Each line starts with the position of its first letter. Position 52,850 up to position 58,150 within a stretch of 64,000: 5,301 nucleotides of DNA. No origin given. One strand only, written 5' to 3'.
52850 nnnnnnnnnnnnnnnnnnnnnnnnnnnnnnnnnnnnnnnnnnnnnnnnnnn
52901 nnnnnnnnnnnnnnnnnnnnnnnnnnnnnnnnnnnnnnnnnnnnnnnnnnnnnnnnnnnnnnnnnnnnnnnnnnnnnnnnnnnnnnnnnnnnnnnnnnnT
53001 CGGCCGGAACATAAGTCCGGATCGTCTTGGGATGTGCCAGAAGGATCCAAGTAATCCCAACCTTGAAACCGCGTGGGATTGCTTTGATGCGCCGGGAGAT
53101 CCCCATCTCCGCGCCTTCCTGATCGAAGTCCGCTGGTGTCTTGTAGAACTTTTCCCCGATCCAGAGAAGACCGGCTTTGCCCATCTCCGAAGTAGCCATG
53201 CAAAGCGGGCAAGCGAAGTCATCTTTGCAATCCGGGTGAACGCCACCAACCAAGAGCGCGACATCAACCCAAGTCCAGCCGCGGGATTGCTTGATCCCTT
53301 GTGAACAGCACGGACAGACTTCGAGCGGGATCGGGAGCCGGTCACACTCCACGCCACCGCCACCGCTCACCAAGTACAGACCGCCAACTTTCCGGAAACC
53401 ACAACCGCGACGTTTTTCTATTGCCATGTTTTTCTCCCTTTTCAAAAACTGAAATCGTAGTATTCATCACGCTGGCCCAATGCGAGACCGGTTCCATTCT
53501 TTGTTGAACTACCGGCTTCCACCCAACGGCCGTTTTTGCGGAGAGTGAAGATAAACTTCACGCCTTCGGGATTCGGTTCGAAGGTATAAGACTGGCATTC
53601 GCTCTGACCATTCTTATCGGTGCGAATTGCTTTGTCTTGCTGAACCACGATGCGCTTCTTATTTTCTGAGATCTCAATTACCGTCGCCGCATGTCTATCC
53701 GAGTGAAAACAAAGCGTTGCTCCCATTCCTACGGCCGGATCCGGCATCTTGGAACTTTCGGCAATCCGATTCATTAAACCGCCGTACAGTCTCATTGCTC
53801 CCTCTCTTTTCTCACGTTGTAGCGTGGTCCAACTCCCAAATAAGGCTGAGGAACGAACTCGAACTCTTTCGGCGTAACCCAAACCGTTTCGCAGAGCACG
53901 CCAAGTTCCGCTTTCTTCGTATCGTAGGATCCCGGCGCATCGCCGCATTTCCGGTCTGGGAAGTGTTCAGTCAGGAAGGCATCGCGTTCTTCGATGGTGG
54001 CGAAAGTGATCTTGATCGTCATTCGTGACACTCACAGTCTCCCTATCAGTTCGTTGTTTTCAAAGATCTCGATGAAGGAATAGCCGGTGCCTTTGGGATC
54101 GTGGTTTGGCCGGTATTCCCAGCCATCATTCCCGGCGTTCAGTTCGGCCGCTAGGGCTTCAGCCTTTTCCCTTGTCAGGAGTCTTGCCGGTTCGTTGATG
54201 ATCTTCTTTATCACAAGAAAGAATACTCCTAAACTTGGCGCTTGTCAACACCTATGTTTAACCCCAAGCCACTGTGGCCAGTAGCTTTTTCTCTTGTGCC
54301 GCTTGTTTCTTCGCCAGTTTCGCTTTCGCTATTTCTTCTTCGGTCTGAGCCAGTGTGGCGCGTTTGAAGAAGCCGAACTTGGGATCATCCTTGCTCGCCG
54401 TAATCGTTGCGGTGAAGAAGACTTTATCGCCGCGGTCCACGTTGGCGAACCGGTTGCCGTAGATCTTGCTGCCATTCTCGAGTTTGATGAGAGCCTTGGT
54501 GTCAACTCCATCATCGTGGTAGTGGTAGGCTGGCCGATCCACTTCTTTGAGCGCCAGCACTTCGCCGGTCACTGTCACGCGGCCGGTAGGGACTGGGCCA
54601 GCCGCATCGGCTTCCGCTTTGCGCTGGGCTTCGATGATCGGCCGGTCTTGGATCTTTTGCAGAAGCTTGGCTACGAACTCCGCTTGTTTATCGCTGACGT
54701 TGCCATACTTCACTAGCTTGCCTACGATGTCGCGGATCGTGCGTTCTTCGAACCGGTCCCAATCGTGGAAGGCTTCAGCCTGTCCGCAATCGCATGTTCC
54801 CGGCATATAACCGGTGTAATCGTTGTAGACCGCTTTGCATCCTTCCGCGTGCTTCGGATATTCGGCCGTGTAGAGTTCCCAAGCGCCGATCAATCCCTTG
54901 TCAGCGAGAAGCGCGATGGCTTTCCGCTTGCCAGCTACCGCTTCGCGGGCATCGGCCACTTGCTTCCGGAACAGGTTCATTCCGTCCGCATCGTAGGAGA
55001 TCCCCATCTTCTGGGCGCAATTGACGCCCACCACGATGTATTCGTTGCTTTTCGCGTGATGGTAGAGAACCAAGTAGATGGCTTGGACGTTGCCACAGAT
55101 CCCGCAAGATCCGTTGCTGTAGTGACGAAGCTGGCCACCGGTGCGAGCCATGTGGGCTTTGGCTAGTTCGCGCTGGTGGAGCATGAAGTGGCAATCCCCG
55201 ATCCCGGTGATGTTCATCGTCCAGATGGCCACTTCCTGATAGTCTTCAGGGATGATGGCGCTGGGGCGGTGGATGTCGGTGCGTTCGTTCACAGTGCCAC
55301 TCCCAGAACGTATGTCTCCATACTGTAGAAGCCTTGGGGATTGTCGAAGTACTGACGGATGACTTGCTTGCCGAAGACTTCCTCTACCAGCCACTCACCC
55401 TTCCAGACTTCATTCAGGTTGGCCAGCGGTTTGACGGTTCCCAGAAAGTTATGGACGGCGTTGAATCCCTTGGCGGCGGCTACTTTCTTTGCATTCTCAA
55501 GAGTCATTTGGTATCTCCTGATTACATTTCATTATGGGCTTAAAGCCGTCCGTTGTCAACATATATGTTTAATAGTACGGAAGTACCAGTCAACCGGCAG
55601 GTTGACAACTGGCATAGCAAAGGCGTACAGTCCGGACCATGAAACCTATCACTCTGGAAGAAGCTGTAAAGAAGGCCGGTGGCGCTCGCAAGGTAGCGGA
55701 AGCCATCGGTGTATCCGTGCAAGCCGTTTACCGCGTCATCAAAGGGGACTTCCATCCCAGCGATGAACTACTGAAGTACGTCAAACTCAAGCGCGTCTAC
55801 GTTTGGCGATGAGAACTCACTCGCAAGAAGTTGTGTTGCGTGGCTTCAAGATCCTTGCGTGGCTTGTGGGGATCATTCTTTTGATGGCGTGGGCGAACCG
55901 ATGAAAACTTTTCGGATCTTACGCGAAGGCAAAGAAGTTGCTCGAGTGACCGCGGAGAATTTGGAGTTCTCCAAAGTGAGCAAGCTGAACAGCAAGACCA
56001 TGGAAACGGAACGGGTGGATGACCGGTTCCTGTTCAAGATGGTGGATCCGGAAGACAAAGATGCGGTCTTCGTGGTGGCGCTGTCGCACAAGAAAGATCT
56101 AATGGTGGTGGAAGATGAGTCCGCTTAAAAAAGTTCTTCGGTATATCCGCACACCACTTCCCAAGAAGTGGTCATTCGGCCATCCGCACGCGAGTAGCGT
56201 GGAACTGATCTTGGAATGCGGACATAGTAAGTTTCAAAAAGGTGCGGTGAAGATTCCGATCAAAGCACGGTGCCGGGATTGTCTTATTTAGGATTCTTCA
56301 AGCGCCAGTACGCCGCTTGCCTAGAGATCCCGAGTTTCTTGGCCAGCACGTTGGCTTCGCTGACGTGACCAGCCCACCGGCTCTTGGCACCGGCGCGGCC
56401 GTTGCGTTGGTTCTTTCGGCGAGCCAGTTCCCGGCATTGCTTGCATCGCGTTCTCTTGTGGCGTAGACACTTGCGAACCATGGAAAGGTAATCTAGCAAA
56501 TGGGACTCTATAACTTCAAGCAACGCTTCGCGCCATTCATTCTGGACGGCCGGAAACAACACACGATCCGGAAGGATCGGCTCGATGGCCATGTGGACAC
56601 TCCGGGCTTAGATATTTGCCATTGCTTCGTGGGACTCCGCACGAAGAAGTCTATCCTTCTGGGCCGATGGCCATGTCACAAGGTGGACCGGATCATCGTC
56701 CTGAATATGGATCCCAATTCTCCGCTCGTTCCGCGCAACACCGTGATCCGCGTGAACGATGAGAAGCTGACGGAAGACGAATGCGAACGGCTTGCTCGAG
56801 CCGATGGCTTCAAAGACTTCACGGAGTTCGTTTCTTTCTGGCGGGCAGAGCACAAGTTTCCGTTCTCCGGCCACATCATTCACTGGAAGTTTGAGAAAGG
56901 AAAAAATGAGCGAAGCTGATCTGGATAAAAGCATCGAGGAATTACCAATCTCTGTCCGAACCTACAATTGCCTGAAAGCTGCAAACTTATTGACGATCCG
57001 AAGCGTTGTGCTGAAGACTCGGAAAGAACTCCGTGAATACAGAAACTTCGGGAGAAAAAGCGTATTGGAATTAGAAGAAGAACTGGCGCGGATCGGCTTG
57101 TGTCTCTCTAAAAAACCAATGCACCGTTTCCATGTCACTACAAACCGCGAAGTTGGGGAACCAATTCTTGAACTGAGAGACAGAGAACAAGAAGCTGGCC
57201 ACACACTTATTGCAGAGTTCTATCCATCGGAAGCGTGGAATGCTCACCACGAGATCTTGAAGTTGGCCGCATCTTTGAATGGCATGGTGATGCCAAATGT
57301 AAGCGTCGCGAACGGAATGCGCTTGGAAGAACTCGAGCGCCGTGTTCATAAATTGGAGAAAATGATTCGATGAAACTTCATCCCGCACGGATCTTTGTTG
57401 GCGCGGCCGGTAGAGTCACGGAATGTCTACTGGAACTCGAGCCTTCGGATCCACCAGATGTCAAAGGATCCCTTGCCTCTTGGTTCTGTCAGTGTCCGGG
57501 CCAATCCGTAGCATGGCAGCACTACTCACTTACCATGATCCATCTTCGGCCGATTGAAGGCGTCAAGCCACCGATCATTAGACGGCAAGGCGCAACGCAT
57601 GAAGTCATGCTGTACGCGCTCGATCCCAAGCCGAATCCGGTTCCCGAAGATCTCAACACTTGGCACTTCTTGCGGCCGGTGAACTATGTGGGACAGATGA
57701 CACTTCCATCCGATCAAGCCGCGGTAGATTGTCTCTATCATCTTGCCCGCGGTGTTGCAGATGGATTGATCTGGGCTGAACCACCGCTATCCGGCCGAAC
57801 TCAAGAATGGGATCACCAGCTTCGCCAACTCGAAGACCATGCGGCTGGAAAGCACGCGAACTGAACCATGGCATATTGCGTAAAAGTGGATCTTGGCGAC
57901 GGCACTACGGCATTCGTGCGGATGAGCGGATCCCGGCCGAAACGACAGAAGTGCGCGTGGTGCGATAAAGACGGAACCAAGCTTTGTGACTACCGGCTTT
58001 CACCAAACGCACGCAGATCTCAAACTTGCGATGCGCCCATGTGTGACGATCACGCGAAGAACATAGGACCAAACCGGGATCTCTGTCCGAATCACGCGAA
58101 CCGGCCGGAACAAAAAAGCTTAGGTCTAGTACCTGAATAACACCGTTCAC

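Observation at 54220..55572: Promoter cassettes, right-hand copies: same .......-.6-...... design, one driving a leaderless GTG start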

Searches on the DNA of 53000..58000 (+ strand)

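Call 7: search_dna_similar(query=window:53000-58000:+, collection=phages, mode=near)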
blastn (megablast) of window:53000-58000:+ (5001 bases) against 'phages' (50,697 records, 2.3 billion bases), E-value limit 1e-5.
No match.

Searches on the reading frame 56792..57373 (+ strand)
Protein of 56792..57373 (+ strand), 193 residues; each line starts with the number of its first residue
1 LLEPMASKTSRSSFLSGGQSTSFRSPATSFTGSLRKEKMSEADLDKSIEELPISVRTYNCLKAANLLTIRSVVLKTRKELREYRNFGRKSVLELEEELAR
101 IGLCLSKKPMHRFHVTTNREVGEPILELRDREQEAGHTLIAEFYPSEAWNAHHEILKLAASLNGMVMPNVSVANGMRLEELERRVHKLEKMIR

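Call 17: search_protein_families(library=pfam, max_evalue=0.01, proteins=[window:56792-57373:+])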
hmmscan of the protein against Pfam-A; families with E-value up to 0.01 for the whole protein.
window:56792-57373:+ (193 aa): 1 family
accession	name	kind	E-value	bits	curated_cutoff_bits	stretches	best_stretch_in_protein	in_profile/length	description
PF03118.21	RNA_pol_A_CTD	-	3.3e-18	65.6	23.8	1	38-99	5-66/67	Bacterial RNA polymerase, alpha chain C terminal domain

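Call 18: search_protein_families(library=phrogs, max_evalue=0.001, proteins=[window:56792-57373:+])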
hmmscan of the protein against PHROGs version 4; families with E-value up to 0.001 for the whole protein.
window:56792-57373:+ (193 aa): 0 families

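Call 45: find_homologous_proteins(query=window:56906-57373:+, max_evalue=0.00001)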
Query window:56906-57373:+ (155 aa): 6 proteins with E <= 0.00001 among 183 candidates.
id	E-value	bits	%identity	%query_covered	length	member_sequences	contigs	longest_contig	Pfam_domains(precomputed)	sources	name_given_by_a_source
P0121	3.8e-94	330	100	100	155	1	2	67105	PF03118.22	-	-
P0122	1.1e-9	56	51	41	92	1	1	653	PF03118.22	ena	-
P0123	1.1e-9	56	44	50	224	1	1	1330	PF01000.32,PF03118.22,PF01193.30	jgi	jgi:DNA-directed RNA polymerase subunit alpha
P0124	1.5e-8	53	52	39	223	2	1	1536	PF01000.32,PF03118.22,PF01193.30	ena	-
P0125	4.1e-8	51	49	41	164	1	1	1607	PF03118.22,PF01193.30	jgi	jgi:DNA-directed RNA polymerase subunit alpha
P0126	9.6e-8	50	50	39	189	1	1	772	PF03118.22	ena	-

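Call 67: search_solved_structures(query=window:56906-57373:+, max_evalue=0.001, show_alignments=3)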
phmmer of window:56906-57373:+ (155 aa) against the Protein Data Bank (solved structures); distinct sequences matched with E-value up to 0.001: 48.
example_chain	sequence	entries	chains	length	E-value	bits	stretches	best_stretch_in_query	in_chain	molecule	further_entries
3ihq_B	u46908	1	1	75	7.9e-13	51.9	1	1-69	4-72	DNA-directed RNA polymerase subunit alpha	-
1z3e_B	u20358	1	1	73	1.4e-12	51.2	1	3-69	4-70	DNA-directed RNA polymerase alpha chain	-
3gfk_B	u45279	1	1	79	1.6e-12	50.9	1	3-69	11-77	DNA-directed RNA polymerase subunit alpha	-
6wvj_A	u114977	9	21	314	3e-11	46.8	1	3-69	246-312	DNA-directed RNA polymerase subunit alpha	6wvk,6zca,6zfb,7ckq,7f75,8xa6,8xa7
7vpd_A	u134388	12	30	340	4.2e-11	46.3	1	4-71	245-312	DNA-directed RNA polymerase subunit alpha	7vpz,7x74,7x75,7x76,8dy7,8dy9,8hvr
8i23_A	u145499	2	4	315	4.3e-11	46.3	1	3-68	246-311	DNA-directed RNA polymerase subunit alpha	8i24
9zum_A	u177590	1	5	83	1.5e-10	44.6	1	6-68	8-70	DNA-directed RNA polymerase subunit alpha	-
6wmp_B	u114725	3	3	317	5.7e-10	42.7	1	7-68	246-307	DNA-directed RNA polymerase subunit alpha 2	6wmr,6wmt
8x6f_A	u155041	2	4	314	6e-10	42.6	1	3-70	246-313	DNA-directed RNA polymerase subunit alpha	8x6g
5vi8_T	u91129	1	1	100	6.8e-10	42.4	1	10-72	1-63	DNA-directed RNA polymerase subunit alpha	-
7l7b_A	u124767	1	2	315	1.4e-09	41.4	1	3-68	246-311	DNA-directed RNA polymerase subunit alpha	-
5tw1_A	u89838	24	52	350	1.6e-09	41.2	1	9-71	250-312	DNA-directed RNA polymerase subunit alpha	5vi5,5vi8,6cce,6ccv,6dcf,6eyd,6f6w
6fbv_A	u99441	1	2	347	1.6e-09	41.2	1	9-71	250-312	DNA-directed RNA polymerase subunit alpha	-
10mi_A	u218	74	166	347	1.6e-09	41.2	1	9-71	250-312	DNA-directed RNA polymerase subunit alpha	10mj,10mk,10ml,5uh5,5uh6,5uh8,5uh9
6dv9_A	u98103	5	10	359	1.7e-09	41.1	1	9-71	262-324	DNA-directed RNA polymerase subunit alpha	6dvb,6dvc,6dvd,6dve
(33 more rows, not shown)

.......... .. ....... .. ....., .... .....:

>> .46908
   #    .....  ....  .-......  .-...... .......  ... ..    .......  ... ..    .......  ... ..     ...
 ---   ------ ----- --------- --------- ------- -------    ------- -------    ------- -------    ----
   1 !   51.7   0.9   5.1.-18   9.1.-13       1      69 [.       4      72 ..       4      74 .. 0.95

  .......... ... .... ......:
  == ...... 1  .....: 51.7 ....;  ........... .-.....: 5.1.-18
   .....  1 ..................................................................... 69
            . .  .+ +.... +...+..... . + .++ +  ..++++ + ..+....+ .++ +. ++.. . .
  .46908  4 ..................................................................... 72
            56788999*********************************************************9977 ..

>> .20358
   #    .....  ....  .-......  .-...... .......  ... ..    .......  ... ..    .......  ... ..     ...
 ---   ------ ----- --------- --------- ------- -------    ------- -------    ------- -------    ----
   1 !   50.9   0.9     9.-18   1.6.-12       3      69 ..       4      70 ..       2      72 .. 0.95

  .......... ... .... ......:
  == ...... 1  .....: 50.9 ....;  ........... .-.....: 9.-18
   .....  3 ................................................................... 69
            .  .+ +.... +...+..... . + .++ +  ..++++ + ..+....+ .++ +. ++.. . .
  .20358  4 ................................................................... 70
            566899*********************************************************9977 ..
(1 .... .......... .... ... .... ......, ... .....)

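Call 96: search_dna_similar(query=window:56906-57373:+, collection=phages, mode=protein, max_evalue=0.001, max_rows=15)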
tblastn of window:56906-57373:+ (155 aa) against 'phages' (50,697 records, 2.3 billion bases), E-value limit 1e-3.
Records with a match: 21; places in all: 23; records where one place covers at least 80% of the query: 0.
Best place of each record, by identity: <60% 21.
By first word of the organism name: Bacteriophage 8; Salmonella 3; Enterococcus 2; Listeria 2; Staphylococcus 2; Bacillus 2; Acinetobacter 2.
By host as written in the record: - 11; Listeria monocytogenes 2; Staphylococcus aureus 2; Bacillus megaterium DSM 319 2; Homo sapiens 2; Enterococcus faecalis 1; Salmonella enterica subsp. enterica serovar Kentucky 1.
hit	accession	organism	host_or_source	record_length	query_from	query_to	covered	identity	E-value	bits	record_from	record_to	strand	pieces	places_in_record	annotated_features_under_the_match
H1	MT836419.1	Bacteriophage sp.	human fecal samples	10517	2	68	43%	45.1%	2e-9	61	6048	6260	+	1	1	record has no annotation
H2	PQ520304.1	Enterococcus phage IME_EF3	-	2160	6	79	48%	40.5%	4e-8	57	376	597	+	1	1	record has no annotation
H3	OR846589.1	Enterococcus phage Efs 1-1-1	Enterococcus faecalis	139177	6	79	48%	40.5%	4e-8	57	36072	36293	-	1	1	record has no annotation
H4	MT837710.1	Bacteriophage sp.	human fecal samples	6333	6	86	52%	36.9%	6e-8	56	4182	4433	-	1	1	record has no annotation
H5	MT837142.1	Bacteriophage sp.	human fecal samples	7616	2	68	43%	43.3%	2e-8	58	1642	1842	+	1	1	record has no annotation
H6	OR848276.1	Listeria phage LM 4-14-1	Listeria monocytogenes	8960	6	70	42%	44.6%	4e-8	57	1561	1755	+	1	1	record has no annotation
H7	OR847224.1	Listeria phage LM 4-11-1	Listeria monocytogenes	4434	6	69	41%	45.3%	5e-8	56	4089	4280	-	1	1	record has no annotation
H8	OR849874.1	Staphylococcus phage SA 1298 Kay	Staphylococcus aureus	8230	6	70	42%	43.1%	5e-8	56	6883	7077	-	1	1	record has no annotation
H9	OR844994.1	Staphylococcus phage SA 1306 Kay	Staphylococcus aureus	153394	6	70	42%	43.1%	5e-8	56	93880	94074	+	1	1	record has no annotation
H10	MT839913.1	Bacteriophage sp.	human fecal samples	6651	6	67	40%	43.5%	2e-8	57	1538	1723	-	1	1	record has no annotation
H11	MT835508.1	Bacteriophage sp.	human fecal samples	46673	3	69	43%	38.8%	2e-6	52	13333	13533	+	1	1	record has no annotation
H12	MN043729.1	Bacillus phage vB_BmeM-Goe8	Bacillus megaterium DSM 319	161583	9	60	34%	50.0%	7e-5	47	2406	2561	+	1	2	RNA polymerase subunit alpha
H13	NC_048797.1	Bacillus phage vB_BmeM-Goe8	Bacillus megaterium DSM 319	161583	9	60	34%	50.0%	7e-5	47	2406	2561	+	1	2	RNA polymerase subunit alpha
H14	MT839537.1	Bacteriophage sp.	human fecal samples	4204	9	68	39%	41.7%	6e-7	53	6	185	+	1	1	record has no annotation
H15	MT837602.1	Bacteriophage sp.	human fecal samples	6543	6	65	39%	41.7%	1e-6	52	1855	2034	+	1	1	record has no annotation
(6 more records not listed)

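Call 97: get_annotated_region(hit=H12, flank=1500)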
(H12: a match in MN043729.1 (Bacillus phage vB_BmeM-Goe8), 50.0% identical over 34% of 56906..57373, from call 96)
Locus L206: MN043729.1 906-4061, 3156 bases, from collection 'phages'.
description: Bacillus phage vB_BmeM-Goe8, complete genome.
organism: Bacillus phage vB_BmeM-Goe8 (NCBI taxid 2593638)
taxonomy: Viruses; Duplodnaviria; Heunggongvirae; Uroviricota; Caudoviricetes; Herelleviridae; Bastillevirinae; Goettingenvirus; Goettingenvirus goe8
host: Bacillus megaterium DSM 319; source: -; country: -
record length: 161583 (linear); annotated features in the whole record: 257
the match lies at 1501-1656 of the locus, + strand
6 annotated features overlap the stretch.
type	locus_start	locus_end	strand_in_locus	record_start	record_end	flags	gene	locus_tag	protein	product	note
CDS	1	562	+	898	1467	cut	-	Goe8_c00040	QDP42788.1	putative membrane bound protein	-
CDS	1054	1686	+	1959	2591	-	-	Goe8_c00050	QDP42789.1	RNA polymerase subunit alpha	-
CDS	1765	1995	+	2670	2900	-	-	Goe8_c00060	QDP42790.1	hypothetical protein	-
CDS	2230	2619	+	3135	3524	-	-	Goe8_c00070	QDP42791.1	hypothetical protein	-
CDS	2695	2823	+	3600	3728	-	-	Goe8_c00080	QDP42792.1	hypothetical protein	-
CDS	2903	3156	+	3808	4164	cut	-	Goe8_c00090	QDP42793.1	hypothetical protein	-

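Call 98: predict_structure(alignment_id=A3)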
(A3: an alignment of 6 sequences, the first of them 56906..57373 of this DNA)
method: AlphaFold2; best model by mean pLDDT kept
length: 155 residues; sequences in the alignment: 6
mean_pLDDT: 66.8   pTM: 0.45
mean pLDDT of the five models: 66.8, 65.7, 65.4, 64.3, 62.5
residues with pLDDT >= 90: 31; 70-90: 47; 50-70: 32; < 50: 45
segments of 3 or more residues with pLDDT < 50: 71-107, 129-136
pLDDT, mean of each block of 10 residues (from residue 1): 80 92 92 88 86 90 77 36 34 34 43 66 57 54 73 69
secondary structure, 60 per line:
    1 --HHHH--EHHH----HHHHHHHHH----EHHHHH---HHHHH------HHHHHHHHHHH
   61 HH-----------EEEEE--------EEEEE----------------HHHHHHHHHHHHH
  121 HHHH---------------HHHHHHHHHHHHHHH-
elements in order: H3-6 H17-25 H31-35 H39-43 H50-62 E74-78 E87-91 H108-124 H140-154
